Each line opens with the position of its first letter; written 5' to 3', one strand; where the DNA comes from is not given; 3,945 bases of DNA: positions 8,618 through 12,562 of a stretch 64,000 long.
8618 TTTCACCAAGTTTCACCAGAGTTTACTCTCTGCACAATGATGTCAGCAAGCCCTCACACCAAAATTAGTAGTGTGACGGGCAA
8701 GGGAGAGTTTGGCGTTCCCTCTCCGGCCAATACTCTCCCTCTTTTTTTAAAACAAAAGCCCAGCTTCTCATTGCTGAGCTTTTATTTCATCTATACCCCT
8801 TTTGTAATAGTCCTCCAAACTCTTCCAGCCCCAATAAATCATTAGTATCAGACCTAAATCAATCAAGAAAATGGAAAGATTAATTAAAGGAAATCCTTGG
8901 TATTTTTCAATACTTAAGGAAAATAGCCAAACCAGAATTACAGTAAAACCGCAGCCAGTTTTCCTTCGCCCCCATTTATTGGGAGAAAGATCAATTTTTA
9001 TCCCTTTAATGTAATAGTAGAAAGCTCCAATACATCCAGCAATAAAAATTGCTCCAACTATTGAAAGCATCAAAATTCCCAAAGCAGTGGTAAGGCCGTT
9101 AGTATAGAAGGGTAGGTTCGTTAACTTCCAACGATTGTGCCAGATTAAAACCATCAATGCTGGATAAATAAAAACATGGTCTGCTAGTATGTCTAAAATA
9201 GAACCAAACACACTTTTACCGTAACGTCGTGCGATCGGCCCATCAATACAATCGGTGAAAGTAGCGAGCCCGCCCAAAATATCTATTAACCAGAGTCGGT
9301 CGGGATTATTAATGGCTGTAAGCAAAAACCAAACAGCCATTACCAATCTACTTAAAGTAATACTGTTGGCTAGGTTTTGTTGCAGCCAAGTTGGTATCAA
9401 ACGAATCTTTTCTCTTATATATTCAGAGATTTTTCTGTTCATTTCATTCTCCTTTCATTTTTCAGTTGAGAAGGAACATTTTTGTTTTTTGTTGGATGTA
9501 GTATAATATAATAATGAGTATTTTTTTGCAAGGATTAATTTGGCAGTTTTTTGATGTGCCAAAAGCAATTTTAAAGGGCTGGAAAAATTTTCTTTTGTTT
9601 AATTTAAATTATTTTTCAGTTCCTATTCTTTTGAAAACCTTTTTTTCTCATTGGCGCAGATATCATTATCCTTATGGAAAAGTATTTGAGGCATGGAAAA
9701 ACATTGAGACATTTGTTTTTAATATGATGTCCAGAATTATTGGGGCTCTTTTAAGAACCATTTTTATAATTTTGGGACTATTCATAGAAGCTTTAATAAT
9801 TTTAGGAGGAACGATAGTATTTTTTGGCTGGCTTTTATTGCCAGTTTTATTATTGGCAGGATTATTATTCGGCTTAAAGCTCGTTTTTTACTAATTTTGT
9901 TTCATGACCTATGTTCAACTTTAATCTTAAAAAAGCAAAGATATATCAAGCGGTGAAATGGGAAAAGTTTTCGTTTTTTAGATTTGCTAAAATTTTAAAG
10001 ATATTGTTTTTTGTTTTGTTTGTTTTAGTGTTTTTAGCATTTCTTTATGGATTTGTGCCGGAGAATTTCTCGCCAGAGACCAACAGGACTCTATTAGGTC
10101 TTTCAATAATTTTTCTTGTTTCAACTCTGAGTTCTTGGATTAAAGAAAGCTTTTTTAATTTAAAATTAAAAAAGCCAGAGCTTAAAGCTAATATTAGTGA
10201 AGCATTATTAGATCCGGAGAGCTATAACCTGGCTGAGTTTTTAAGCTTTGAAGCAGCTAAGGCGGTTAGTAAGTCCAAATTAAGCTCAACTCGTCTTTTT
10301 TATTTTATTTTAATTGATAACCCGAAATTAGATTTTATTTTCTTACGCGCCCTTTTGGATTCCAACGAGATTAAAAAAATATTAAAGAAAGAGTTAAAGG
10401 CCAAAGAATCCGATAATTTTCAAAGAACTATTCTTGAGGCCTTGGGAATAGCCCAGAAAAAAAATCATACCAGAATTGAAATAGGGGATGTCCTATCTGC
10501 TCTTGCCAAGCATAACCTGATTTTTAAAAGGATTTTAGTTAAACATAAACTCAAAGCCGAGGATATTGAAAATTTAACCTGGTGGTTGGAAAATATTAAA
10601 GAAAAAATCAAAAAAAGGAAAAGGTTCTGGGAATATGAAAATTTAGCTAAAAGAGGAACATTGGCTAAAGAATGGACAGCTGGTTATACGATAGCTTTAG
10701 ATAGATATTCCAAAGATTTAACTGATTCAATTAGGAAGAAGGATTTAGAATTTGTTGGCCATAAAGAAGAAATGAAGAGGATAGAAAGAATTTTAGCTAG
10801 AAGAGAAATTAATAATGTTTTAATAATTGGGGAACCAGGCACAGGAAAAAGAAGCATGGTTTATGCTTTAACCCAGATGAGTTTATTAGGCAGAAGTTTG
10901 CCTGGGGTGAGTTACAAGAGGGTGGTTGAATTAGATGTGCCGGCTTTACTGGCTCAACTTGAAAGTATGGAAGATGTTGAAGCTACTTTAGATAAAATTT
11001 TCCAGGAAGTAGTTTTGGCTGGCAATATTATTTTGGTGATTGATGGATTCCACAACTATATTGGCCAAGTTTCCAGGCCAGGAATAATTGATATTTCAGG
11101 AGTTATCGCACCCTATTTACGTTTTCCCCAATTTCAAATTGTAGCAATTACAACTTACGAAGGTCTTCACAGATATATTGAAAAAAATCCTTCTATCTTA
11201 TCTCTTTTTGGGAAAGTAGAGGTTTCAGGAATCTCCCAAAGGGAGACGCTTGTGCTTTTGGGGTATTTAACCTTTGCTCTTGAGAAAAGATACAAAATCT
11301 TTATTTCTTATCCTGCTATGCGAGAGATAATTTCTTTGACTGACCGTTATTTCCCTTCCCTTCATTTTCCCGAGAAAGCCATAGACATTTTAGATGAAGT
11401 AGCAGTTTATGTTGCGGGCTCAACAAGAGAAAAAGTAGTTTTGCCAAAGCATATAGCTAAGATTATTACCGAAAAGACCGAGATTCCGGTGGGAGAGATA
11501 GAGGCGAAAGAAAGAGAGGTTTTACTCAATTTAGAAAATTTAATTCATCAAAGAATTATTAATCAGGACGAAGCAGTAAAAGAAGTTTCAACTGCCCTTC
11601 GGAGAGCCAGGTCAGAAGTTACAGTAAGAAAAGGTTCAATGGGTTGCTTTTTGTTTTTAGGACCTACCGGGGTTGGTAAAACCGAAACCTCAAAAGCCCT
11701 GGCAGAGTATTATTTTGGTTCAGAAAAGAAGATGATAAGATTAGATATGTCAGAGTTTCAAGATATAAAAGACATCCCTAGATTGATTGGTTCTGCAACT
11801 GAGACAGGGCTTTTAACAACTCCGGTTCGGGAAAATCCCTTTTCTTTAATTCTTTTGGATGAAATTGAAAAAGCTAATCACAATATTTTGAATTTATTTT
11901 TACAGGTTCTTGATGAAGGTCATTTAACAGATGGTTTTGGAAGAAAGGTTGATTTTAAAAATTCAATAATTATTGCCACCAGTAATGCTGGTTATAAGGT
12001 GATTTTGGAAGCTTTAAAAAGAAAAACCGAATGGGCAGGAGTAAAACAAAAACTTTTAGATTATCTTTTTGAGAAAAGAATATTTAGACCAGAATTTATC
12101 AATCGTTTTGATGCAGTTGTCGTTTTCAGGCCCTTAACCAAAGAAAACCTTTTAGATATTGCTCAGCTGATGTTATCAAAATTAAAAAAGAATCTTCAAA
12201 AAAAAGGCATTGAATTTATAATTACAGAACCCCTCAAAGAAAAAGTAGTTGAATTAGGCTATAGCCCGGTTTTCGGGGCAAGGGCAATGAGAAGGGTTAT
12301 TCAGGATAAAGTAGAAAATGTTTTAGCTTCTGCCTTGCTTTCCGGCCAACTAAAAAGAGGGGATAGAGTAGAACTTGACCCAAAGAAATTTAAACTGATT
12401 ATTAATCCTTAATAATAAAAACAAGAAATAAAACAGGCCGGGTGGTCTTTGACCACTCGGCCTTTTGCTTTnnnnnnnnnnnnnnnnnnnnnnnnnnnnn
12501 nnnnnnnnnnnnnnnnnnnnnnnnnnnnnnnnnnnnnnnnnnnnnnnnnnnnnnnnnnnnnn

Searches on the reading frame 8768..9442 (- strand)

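Call 70: search_protein_families(library=pfam, proteins=[window:8768-9442:-], max_evalue=0.001)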
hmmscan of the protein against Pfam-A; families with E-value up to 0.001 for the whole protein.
window:8768-9442:- (224 aa): 1 family
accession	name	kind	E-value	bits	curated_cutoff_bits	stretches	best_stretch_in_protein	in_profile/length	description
PF01066.26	CDP-OH_P_transf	-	9.4e-18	65.5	22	1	23-189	2-138/152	CDP-alcohol phosphatidyltransferase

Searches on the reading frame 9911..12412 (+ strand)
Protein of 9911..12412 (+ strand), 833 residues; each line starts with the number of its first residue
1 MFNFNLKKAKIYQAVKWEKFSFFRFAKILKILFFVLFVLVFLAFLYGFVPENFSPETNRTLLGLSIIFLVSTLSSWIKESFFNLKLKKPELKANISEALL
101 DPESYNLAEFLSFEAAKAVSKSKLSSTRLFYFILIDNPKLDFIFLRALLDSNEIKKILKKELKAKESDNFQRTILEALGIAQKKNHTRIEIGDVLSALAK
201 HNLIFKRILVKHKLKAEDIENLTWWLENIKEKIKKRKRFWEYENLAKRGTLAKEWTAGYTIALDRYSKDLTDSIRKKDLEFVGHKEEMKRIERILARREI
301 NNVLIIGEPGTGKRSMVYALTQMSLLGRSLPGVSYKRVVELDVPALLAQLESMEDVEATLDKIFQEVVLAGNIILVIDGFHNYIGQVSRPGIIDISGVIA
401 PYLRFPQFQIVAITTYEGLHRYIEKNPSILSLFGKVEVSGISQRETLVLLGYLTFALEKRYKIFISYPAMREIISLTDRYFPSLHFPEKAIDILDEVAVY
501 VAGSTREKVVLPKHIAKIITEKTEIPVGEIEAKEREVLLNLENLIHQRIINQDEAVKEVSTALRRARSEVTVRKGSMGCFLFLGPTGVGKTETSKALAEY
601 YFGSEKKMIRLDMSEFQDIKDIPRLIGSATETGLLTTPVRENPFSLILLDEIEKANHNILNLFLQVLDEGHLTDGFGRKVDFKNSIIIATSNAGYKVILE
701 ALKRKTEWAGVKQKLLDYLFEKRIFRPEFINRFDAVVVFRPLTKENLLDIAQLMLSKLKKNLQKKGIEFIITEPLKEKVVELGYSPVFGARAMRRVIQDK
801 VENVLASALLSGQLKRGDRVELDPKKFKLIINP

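Call 70: search_protein_families(library=pfam, proteins=[window:9911-12412:+], max_evalue=0.001)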
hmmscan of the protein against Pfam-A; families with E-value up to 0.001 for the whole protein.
window:9911-12412:+ (833 aa): 12 families
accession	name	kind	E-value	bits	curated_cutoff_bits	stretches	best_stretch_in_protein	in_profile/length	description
PF07724.20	AAA_2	-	9e-44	149.9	27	1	577-735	3-165/166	AAA domain (Cdc48 subfamily)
PF10431.15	ClpB_D2-small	-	1.2e-22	80.1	21.9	1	742-821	1-80/81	C-terminal, D2-small domain, of ClpB protein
PF00004.35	AAA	-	1.5e-14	55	21.2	2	581-704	2-120/131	ATPase family associated with various cellular activities (AAA)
PF07728.20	AAA_5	-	1.6e-14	54.5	22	1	580-704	2-137/139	AAA domain (dynein-related subfamily)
PF17871.7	AAA_lid_9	-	5.6e-10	39.5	22.8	1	443-521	2-80/104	AAA lid domain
PF05673.19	DUF815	-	9.8e-08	31.9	23.8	0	288-323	41-76/249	Protein of unknown function (DUF815)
PF13191.12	AAA_16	-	1.1e-07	32.9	32.6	0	280-341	1-63/167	AAA ATPase domain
PF20720.3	nSTAND3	-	6e-07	29.7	27.2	0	578-621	18-59/155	Novel STAND NTPase 3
PF00158.32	Sigma54_activat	-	2.3e-06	27.8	20.2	0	574-693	19-144/168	Sigma-54 interaction domain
PF20030.5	bpMoxR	-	4e-06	26.5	27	0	582-692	36-145/205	MoxR domain in the MoxR-vWA-beta-propeller ternary systems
PF13401.12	AAA_22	-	9.3e-05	23.2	27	0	578-640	6-65/130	AAA domain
PF05496.18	RuvB_N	-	0.00011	22.4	27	0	550-599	10-55/159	Holliday junction DNA helicase RuvB P-loop domain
